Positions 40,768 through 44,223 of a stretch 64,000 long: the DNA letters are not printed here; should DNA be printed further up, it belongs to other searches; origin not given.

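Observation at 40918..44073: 1051-aa secreted protein with two tandem N-terminal dockerins, TIG repeats and a peptidoglycan-binding domain, inserted between fusA and tuf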

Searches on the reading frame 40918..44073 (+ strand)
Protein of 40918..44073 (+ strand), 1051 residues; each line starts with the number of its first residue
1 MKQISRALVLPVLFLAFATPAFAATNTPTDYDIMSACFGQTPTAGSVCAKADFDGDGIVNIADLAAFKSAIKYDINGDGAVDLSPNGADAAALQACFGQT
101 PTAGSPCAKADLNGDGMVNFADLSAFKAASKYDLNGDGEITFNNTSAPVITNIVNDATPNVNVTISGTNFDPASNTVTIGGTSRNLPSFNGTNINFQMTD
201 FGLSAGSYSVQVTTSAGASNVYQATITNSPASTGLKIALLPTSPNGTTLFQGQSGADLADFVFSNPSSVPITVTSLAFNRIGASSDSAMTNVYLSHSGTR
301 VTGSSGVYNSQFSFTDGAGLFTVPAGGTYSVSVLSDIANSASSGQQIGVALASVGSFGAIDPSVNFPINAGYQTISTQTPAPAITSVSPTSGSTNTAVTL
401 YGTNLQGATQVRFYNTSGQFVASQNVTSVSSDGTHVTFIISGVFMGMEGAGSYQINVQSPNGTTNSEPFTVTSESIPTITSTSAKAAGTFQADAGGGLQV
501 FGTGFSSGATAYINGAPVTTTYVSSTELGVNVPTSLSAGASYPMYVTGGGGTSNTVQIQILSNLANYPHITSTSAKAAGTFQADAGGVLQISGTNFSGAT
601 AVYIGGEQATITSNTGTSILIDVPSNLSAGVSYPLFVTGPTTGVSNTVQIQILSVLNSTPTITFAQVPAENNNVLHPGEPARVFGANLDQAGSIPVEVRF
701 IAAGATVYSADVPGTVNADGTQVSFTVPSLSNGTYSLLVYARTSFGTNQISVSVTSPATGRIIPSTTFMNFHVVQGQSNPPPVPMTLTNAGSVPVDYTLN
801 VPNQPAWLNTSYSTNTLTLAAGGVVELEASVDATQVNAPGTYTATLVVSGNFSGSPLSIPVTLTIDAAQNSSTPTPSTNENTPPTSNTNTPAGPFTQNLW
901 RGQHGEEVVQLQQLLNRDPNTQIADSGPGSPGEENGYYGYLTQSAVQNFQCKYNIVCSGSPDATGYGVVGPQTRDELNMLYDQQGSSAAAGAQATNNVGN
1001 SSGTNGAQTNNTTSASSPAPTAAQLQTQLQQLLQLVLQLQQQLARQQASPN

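Call 3: search_protein_families(library=pfam, proteins=[window:40918-44073:+], max_evalue=1)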
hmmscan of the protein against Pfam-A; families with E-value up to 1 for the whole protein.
window:40918-44073:+ (1051 aa): 17 families
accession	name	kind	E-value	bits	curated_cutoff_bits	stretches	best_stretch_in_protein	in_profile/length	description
PF01833.30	TIG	-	3.9e-16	59.3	20.9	4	148-220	1-76/84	IPT/TIG domain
PF00404.24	Dockerin_1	-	9.5e-12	45.4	22.9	3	73-127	2-53/57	Dockerin type I domain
PF14734.12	DUF4469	-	3.1e-08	33.9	22.6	1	670-747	11-91/101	Domain of unknown function (DUF4469) with IG-like fold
PF00036.39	EF-hand_1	-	1.1e-06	28.2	25.4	1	130-143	7-20/29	EF hand domain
PF13202.12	EF-hand_5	-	4.1e-05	23.3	25.9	1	109-126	7-24/25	EF hand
PF20144.5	TIG_SUH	-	5e-05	23.8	24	1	585-626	14-55/94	TIG domain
PF01471.23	PG_binding_1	-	8.6e-05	23.1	23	1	905-962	2-50/57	Putative peptidoglycan binding domain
PF16400.11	DUF5008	-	9.9e-05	22.7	25.4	1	579-633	43-98/109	Domain of unknown function (DUF5008)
PF14686.12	fn3_3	-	0.00046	20.4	24.4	1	717-759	30-72/75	Polysaccharide lyase family 4, domain II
PF13405.12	EF-hand_6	-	0.0059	16.7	25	0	130-143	7-20/30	EF-hand domain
PF13499.12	EF-hand_7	-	0.0074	17.1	30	1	51-123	11-62/67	EF-hand domain pair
PF09430.16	EMC7_beta-sandw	-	0.02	15.5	26.6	1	714-788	23-95/122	ER membrane protein complex subunit 7, beta-sandwich domain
PF11614.14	FixG_C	-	0.03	14.9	25.6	1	785-844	37-97/119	IG-like fold at C-terminal of FixG, putative oxidoreductase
PF07495.19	Y_Y_Y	-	0.039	14.3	26.6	0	719-748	25-53/65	Y_Y_Y domain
PF02412.23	TSP_3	-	0.039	14.1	25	1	45-64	9-27/36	Thrombospondin type 3 repeat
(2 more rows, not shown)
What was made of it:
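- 41182..41358 (+): Cys-stapled dockerin-like module 2 (aa 89-147; C96, C107; loops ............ and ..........). Pfam's best Dockerin_1 stretch, aa 73-127, spans the junction between the two modules (call 3).
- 41359..41619 (+): TIG/IPT Ig-like domain 1 (aa 148-234). Pfam TIG best stretch aa 148-220 (call 3).
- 42886..43521 (+): Two further Ig-like domains (aa 657-752, DUF4469/TIG-like; aa 753-868, FixG_C-like). Pfam DUF4469 33.9 bits at aa 670-747 and a weak FixG_C hit (call 3).
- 43603..43869 (+): PG_binding_1-type domain with a conserved Cys pair (aa 896-984; C951, C957). Pfam 23.1 bits against a cutoff of 23.0 (call 3).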

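Call 4: search_protein_families(library=ncbifam, proteins=[window:40918-44073:+], max_evalue=1)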
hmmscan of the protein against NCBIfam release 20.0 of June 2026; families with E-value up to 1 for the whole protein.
window:40918-44073:+ (1051 aa): 3 families
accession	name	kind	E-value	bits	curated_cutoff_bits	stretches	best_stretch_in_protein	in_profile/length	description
NF058597.1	CoaZ_rpt_PGGG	domain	5e-22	77.8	30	4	476-560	2-88/88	choice-of-anchor Z repeating domain-containing protein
TIGR02869.1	spore_SleB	equivalog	0.002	18.1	236.5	1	897-997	5-88/201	spore cortex-lytic enzyme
NF041540.1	dockerin_GC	domain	0.12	12.8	29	0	103-126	32-59/67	GC-type dockerin domain-anchored protein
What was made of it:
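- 42340..42885 (+): Two CoaZ_rpt_PGGG Ig-like repeats (aa 475-565 and 566-656). NCBIfam NF058597, 77.8 bits, best stretch aa 476-560 (call 4).
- On IPT/TIG (PF01833) and CoaZ_rpt_PGGG (NF058597) Ig-like repeats: CoaZ 77.8 bits against 30 (call 4).
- Checked: NCBIfam (call 4): CoaZ_rpt_PGGG 77.8 bits against 30.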

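Call 8: find_homologous_proteins(query=window:40918-44073:+, max_evalue=0.00001)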
Query window:40918-44073:+ (1051 aa): 50 proteins with E <= 0.00001 among 8000 candidates.
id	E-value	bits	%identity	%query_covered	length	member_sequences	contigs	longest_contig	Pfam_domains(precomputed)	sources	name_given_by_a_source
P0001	0.0e+0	2239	100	100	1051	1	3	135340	PF01833.31,PF00404.25,PF00036.39,PF14734.13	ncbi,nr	ncbi:MAG: hypothetical protein B7X04_02310 [Parcubacteria group bacterium 21-54-25]|nr:MAG: hypothet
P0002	5.2e-62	228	43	17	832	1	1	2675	PF00404.25,PF24517.3,PF10342.16,PF06848.18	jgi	-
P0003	4.7e-47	179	63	15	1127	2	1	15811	PF01471.24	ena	-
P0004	8.5e-47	178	63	15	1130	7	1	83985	PF01471.24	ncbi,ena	-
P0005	2.7e-46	176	63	15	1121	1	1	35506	PF01471.24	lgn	-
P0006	5.4e-46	175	62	15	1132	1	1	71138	PF01471.24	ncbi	-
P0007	2.0e-45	174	66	14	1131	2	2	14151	PF01471.24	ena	-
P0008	6.0e-45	172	65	14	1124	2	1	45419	PF01471.24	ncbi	ncbi:MAG: peptidoglycan-binding protein [Minisyncoccota bacterium]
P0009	1.3e-44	171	65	14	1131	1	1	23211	PF01471.24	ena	-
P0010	1.8e-44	170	62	15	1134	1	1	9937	PF01471.24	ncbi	-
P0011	7.7e-44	168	66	14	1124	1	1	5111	PF01471.24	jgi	jgi:trimeric autotransporter adhesin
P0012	1.0e-43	168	62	14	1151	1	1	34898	PF01471.24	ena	-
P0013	6.2e-43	165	63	14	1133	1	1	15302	PF01471.24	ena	-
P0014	4.8e-42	162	60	15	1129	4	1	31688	PF01471.24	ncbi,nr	ncbi:MAG: peptidoglycan-binding protein [Patescibacteria group bacterium]|nr:peptidoglycan-binding p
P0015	7.6e-42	162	58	15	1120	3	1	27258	PF01471.24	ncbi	-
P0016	8.7e-42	162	58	15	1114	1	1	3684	PF01471.24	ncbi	-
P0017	1.2e-41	161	63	14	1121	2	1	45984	PF01471.24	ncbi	-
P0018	1.2e-41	161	62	15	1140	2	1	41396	PF01471.24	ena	-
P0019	2.5e-41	160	58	15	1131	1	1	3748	PF01471.24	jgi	jgi:hypothetical protein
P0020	1.4e-40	158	58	15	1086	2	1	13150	PF01471.24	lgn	-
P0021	2.1e-40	157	63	14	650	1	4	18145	PF01471.24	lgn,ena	-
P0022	2.8e-40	157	63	14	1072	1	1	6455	PF01471.24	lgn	-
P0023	3.9e-40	156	60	15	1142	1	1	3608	PF01471.24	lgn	-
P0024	9.1e-40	155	58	15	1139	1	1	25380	PF01471.24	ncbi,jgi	ncbi:MAG: peptidoglycan-binding protein [Candidatus Paceibacterota bacterium]|jgi:hypothetical prote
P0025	1.1e-39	155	57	15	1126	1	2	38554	PF01471.24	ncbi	ncbi:MAG: peptidoglycan-binding domain-containing protein [Minisyncoccia bacterium]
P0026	2.2e-39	154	59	15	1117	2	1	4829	PF01471.24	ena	-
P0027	4.1e-39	153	62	14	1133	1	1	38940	PF01471.24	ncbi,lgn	-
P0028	6.0e-39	152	59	15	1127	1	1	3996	PF01471.24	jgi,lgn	-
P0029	1.3e-38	151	61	14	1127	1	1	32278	PF01471.24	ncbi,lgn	ncbi:MAG TPA: peptidoglycan-binding protein [Candidatus Paceibacterota bacterium]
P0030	4.2e-38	149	57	15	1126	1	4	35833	PF01471.24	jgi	jgi:hypothetical protein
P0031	2.7e-37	147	61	14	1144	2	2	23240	PF01471.24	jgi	jgi:hypothetical protein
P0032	2.7e-37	147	60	14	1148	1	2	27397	PF01471.24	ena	-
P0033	5.7e-37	146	61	14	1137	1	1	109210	PF01471.24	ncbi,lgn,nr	ncbi:MAG TPA: peptidoglycan-binding domain-containing protein [Candidatus Paceibacterota bacterium]|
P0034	3.2e-36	143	61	14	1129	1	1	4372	PF01471.24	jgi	-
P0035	3.8e-36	143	-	-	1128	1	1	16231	PF01471.24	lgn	-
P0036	9.7e-33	132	53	15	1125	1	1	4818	PF01471.24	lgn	-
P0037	5.9e-31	126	-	-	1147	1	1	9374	PF01471.24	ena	-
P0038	4.0e-27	113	36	13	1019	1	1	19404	PF00404.25,PF07705.18,PF00036.39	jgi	jgi:hypothetical protein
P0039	3.2e-26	110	36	14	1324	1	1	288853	PF01471.24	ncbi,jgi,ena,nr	ncbi:peptidoglycan-binding protein [bacterium]|nr:peptidoglycan-binding protein [bacterium]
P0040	9.3e-20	89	34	29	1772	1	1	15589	PF12768.14,PF17164.11,PF01833.31,PF18962.8,PF20144.6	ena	-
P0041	1.1e-18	85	36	13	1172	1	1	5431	PF01471.24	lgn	-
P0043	8.7e-14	69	41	12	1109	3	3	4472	PF01471.24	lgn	-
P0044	2.0e-12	64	52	8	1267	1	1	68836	PF01471.24,PF13946.12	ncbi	-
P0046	1.3e-9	55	33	27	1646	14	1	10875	PF19190.7,PF08685.17,PF01833.31,PF13004.14,PF17259.8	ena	-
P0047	6.2e-9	53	34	24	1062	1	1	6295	PF01833.31,PF18962.8,PF20144.6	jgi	-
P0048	7.1e-9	53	35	25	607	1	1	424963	PF01833.31,PF20144.6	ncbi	ncbi:IPT/TIG domain-containing protein [Streptomyces kronopolitis]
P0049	8.2e-9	52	31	17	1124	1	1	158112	PF01833.31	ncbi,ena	-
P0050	4.9e-6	43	33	18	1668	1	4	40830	PF01833.31,PF20144.6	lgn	-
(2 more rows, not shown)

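Call 20: find_encoding_contigs(protein=P0001, flank=10000, max_places=5)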
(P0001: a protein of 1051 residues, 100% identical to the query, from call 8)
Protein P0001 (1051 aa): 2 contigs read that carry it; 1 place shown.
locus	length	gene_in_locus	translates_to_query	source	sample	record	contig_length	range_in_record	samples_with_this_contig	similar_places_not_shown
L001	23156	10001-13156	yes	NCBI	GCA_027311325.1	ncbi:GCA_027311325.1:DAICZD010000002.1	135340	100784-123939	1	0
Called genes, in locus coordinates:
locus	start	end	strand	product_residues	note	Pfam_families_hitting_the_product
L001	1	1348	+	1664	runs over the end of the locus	PF13750:Big_3_3 (faint), PF12245:Big_3_2 (faint), PF19077:Big_13 (weak), PF22352:K319L-like_PKD, PF02494:HYR, PF00041:fn3 (weak), PF16656:Pur_ac_phosph_N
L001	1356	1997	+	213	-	PF13290:CHB_HEX_C_1, PF13287:Fn3_assoc, PF00404:Dockerin_1 (weak)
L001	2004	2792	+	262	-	PF00963:Cohesin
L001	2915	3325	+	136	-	PF00164:Ribosom_S12_S23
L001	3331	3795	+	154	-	PF00177:Ribosomal_S7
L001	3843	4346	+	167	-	PF01161:PBP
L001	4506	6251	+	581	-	-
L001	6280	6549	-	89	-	-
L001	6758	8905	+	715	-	PF00009:GTP_EFTU, PF03144:GTP_EFTU_D2, PF22042:EF-G_D2, PF14492:EFG_III, PF16658:RF3_C (weak), PF03764:EFG_IV, PF00679:EFG_C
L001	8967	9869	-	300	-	-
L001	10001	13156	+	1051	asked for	PF00036:EF-hand_1 (faint), PF00404:Dockerin_1 (weak), PF01833:TIG (faint), PF14734:DUF4469 (faint)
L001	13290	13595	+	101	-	-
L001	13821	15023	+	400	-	PF00009:GTP_EFTU, PF03144:GTP_EFTU_D2, PF03143:GTP_EFTU_D3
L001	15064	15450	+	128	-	PF00338:Ribosomal_S10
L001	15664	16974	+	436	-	PF13620:CarboxypepD_reg (weak)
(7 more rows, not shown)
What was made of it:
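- Checked: It is identical to public protein P0001, 'hypothetical protein B7X04_02310 [Parcubacteria group bacterium 21-54-25]' (calls 8, 20).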

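Call 57: find_encoding_contigs(protein=P0038, flank=10000, max_places=3)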
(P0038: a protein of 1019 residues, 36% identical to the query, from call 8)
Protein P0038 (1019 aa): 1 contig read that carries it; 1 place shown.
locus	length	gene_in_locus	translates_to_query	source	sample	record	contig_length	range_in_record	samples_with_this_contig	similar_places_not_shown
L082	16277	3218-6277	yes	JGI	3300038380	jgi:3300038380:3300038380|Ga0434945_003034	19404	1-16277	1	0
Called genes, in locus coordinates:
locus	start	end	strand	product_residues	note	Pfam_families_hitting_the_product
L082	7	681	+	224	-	PF01797:Y1_Tnp (weak)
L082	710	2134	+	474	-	PF08323:Glyco_transf_5, PF13439:Glyco_transf_4 (weak), PF00534:Glycos_transf_1, PF13692:Glyco_trans_1_4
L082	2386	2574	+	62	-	-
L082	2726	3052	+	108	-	-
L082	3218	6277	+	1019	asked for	PF00036:EF-hand_1 (faint), PF00404:Dockerin_1 (faint), PF07705:CARDB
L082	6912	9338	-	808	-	-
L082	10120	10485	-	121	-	PF08378:NERD, PF02021:UPF0102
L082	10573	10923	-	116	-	-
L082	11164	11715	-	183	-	PF05175:MTS (weak), PF01209:Ubie_methyltran, PF13847:Methyltransf_31, PF08241:Methyltransf_11, PF08242:Methyltransf_12 (weak), PF13649:Methyltransf_25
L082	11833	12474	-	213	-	PF01351:RNase_HII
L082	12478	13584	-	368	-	PF01209:Ubie_methyltran (weak), PF13489:Methyltransf_23, PF08241:Methyltransf_11, PF08242:Methyltransf_12, PF13649:Methyltransf_25, PF13847:Methyltransf_31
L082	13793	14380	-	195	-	PF01725:Ham1p_like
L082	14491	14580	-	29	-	-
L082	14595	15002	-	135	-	-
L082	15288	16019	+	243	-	PF01978:TrmB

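Call 58: find_encoding_contigs(protein=P0004, flank=6000, max_places=3)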
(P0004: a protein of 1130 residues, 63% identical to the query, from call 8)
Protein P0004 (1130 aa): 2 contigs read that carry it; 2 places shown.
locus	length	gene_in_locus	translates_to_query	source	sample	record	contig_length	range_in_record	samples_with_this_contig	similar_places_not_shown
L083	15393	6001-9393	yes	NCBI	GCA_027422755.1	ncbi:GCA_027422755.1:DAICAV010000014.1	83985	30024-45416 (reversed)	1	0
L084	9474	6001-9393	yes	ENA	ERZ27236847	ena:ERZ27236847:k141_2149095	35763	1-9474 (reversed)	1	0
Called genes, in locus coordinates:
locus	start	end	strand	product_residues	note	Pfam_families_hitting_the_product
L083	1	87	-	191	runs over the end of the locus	PF08207:EFP_N, PF01132:EFP (faint), PF09285:Elong-fact-P_C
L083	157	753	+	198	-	PF04542:Sigma70_r2, PF08281:Sigma70_r4_2, PF04545:Sigma70_r4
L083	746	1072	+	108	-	-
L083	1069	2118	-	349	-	PF06745:ATPase (faint), PF00154:RecA_N, PF08423:Rad51, PF01637:ATPase_2 (weak), PF13481:AAA_25 (faint), PF27531:MT3502_N (faint), PF21096:RecA_C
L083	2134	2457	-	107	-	PF09136:Glucodextran_B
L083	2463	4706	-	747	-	PF17854:FtsK_alpha, PF01580:FtsK_SpoIIIE, PF01935:DUF87 (weak), PF09397:FtsK_gamma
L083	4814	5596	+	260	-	-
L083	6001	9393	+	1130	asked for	PF01471:PG_binding_1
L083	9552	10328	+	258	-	PF00515:TPR_1 (faint), PF07719:TPR_2 (faint)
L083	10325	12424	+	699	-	PF04932:Wzy_C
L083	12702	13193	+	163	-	PF00466:Ribosomal_L10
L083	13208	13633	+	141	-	PF16320:Ribosomal_L12_N, PF00542:Ribosomal_L12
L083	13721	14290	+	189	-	PF24033:DUF7342 (weak)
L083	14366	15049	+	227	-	PF05552:MS_channel_1st_1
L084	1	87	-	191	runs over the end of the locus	PF08207:EFP_N, PF01132:EFP (faint), PF09285:Elong-fact-P_C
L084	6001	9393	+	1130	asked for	PF01471:PG_binding_1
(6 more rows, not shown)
